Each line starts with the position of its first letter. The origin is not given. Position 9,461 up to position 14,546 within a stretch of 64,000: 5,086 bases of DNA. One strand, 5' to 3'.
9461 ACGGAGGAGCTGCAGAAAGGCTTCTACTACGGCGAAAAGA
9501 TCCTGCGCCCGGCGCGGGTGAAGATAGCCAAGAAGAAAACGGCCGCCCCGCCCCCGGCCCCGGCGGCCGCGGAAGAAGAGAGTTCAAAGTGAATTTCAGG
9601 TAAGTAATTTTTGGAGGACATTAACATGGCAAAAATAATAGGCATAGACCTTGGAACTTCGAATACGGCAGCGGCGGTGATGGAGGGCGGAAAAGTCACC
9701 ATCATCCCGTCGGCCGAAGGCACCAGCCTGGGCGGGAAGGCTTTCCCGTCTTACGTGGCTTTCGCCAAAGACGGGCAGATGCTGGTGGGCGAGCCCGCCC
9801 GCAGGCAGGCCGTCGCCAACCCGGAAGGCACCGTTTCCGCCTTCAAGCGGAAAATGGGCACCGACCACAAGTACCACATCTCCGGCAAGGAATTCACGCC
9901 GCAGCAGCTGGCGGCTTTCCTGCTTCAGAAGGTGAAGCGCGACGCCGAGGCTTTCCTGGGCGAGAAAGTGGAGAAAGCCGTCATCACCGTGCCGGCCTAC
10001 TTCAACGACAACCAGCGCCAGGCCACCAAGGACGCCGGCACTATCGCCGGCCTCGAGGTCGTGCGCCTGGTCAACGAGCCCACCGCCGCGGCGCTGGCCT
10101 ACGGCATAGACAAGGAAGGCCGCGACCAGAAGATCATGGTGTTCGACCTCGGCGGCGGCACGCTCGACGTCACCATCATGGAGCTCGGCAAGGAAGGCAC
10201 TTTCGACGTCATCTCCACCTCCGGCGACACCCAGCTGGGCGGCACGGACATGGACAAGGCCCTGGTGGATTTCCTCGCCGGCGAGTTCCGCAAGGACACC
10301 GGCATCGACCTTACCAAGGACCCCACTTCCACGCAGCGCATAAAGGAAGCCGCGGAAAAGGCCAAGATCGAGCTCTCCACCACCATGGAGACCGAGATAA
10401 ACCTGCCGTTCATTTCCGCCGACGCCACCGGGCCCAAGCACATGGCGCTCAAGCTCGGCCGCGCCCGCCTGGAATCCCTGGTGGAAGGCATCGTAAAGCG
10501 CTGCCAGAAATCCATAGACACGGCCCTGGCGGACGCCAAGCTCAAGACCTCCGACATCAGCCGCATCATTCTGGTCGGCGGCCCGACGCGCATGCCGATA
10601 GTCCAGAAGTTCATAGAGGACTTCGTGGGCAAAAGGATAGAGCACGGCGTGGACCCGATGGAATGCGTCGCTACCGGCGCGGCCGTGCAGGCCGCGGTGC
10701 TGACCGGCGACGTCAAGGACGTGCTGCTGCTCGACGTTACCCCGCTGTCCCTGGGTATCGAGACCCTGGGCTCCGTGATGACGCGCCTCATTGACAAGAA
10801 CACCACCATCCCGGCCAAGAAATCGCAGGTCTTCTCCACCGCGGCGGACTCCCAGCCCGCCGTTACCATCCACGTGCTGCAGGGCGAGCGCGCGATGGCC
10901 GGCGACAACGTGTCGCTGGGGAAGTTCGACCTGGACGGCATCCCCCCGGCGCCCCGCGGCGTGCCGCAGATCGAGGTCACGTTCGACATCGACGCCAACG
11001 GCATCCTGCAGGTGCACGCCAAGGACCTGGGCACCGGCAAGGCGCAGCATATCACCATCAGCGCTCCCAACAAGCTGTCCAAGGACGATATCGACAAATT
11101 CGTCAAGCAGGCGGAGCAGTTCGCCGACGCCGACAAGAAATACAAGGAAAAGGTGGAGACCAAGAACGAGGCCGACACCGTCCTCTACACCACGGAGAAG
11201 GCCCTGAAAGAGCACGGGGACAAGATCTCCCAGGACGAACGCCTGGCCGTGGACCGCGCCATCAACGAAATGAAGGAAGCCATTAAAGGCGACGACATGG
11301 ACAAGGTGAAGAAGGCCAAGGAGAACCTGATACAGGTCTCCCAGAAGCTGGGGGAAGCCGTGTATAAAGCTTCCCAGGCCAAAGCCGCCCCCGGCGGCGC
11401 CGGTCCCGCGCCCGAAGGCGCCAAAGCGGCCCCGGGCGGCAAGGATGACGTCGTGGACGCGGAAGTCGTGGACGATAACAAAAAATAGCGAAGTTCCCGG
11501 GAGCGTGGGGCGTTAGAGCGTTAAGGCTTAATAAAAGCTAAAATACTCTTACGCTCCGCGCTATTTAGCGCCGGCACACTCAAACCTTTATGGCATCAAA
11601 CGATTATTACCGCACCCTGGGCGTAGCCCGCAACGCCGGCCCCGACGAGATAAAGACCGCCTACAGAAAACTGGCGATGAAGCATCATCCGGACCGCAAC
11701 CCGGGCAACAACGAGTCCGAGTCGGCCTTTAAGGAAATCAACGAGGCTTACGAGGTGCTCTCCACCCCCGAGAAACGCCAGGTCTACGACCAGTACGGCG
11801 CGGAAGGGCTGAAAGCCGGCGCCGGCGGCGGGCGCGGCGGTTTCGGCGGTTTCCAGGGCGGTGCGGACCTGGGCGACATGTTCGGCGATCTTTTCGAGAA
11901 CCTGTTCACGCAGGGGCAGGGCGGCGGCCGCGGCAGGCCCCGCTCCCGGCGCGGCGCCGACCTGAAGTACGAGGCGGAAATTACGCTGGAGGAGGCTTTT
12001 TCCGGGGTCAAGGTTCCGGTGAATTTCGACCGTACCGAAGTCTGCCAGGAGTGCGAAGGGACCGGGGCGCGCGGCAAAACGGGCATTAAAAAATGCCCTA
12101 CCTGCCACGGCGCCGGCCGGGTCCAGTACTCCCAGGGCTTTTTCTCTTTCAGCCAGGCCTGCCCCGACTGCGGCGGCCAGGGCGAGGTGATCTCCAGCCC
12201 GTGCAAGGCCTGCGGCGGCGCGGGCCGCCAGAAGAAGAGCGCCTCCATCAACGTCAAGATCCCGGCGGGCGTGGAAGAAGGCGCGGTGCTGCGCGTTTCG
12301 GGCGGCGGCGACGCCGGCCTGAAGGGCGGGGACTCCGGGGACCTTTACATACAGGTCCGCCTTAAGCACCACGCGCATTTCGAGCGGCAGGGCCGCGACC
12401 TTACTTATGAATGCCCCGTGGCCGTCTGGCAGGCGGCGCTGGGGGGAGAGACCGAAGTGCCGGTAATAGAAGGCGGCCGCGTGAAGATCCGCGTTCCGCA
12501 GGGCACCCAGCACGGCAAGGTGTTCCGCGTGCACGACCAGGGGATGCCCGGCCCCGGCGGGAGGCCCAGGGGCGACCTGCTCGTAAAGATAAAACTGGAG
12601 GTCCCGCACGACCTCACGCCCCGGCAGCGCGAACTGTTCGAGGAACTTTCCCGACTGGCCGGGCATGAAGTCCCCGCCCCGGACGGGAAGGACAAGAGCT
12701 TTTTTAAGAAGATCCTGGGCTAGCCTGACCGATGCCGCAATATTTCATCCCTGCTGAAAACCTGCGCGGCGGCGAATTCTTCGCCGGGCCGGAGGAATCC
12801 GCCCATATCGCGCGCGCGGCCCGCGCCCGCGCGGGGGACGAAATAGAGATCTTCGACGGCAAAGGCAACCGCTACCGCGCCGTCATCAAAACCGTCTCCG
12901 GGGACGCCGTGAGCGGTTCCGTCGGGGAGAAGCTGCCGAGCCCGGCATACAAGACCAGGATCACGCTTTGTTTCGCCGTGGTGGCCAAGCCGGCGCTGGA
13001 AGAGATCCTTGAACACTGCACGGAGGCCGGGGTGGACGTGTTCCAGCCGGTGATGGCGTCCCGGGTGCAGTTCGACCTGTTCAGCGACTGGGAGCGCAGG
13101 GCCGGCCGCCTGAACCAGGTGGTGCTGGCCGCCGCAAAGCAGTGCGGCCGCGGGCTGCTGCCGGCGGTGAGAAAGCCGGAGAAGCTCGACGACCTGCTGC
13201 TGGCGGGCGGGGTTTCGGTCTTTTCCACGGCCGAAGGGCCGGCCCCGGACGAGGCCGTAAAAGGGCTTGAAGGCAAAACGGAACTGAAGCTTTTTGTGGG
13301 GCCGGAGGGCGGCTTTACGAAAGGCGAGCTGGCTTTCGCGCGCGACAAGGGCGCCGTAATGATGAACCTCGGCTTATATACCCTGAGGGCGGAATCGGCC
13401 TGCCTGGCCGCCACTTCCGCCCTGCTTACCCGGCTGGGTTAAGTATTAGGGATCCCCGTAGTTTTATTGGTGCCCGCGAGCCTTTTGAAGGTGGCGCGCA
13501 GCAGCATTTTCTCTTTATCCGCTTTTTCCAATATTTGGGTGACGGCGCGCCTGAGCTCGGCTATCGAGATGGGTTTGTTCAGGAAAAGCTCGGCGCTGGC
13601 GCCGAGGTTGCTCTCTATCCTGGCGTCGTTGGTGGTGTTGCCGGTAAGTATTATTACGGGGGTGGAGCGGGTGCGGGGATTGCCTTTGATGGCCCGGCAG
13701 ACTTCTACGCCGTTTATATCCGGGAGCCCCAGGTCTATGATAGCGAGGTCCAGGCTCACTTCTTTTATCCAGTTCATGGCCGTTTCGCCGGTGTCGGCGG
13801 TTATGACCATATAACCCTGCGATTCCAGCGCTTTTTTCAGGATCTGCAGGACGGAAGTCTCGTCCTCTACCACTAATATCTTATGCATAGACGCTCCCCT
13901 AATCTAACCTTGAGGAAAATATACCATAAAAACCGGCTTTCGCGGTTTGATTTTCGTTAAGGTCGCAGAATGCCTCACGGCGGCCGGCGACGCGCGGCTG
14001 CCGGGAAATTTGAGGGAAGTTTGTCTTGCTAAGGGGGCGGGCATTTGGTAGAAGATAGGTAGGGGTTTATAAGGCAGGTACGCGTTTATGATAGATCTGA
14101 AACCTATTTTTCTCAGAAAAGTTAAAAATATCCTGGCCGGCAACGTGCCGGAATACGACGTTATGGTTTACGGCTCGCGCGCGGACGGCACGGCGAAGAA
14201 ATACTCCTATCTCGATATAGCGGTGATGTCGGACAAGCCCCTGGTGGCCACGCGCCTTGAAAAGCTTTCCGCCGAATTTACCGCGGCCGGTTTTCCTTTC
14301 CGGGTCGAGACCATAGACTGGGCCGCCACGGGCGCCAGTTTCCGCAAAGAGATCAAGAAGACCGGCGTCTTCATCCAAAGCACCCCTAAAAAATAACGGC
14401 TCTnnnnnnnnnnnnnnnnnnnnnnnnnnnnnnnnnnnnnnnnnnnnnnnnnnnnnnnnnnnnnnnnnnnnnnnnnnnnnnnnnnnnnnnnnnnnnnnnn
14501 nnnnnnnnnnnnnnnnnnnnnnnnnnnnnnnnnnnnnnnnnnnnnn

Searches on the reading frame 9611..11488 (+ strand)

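Call 8: search_protein_families(library=pfam, proteins=[window:9611-11488:+], max_evalue=0.001)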
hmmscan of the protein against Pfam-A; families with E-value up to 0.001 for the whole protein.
window:9611-11488:+ (625 aa): 3 families
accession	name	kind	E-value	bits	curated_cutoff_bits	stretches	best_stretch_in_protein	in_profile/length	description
PF00012.26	HSP70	-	2.6e-223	743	20.6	1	9-585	1-598/599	Hsp70 protein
PF06723.19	MreB_Mbl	-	2.1e-19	70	27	1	9-359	3-317/327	MreB/Mbl protein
PF02782.22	FGGY_C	-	0.0004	20.6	27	1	291-363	128-196/198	FGGY family of carbohydrate kinases, C-terminal domain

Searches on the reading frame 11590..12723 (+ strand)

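Call 8: search_protein_families(library=pfam, proteins=[window:11590-12723:+], max_evalue=0.001)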
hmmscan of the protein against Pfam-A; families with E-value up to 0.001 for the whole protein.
window:11590-12723:+ (377 aa): 4 families
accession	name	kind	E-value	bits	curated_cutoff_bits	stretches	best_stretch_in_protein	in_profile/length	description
PF01556.23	DnaJ_C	-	4.9e-46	156.9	26.6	1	125-339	1-152/152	DnaJ C terminal domain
PF00226.36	DnaJ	-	1.3e-27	96.1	27.8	1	5-67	1-63/63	DnaJ domain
PF00684.25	DnaJ_CXXCXGXG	-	2.2e-14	53.9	32.7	1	152-212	1-65/65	DnaJ central domain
PF17302.8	DUF5351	-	0.00068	20.3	27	0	149-160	17-28/29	Family of unknown function (DUF5351)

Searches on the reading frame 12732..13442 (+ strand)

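Call 8: search_protein_families(library=pfam, proteins=[window:12732-13442:+], max_evalue=0.001)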
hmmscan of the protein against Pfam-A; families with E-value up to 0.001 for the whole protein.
window:12732-13442:+ (236 aa): 2 families
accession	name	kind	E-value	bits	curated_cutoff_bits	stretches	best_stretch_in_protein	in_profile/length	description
PF04452.19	Methyltrans_RNA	-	3.2e-30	105.3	23.9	1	74-231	4-164/165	RNA methyltransferase domain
PF20260.4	PUA_4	-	3.5e-09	37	23.9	1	21-60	4-43/48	RNA methyltransferase PUA domain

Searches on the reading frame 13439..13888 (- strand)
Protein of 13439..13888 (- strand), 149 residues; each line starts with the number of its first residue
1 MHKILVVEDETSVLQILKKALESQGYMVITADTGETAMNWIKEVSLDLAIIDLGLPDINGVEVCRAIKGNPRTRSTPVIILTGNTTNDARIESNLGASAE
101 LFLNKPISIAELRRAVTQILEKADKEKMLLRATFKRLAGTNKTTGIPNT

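Call 75: search_protein_families(library=pfam, proteins=[window:13439-13888:-], max_evalue=0.01)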
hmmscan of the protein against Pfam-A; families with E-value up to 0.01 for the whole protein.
window:13439-13888:- (149 aa): 2 families
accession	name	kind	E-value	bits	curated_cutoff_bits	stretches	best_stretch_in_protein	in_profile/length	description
PF00072.30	Response_reg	-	7.5e-26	90.9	30.2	1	4-116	1-110/111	Response regulator receiver domain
PF23198.2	PDE8A_N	-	6.9e-06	26.5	29.6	1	4-87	13-97/147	PDE8A-like, N-terminal domain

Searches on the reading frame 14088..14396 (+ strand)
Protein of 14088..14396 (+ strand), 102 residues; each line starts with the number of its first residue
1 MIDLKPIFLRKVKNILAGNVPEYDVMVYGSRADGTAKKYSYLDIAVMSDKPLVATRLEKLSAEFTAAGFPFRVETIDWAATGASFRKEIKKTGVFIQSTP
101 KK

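Call 75: search_protein_families(library=pfam, proteins=[window:14088-14396:+], max_evalue=0.01)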
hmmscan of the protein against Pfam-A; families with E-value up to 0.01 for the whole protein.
window:14088-14396:+ (102 aa): 3 families
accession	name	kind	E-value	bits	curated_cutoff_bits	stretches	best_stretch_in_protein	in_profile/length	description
PF18765.7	Polbeta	-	6.5e-09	36.3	26.9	1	11-99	2-90/93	Polymerase beta, Nucleotidyltransferase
PF01909.29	NTP_transf_2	-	2.5e-06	28.2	21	1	9-53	1-45/93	Nucleotidyltransferase domain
PF22600.2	MTPAP-like_central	-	0.00046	20.7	27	1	4-54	21-71/139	Poly(A) RNA polymerase, mitochondrial-like, central palm domain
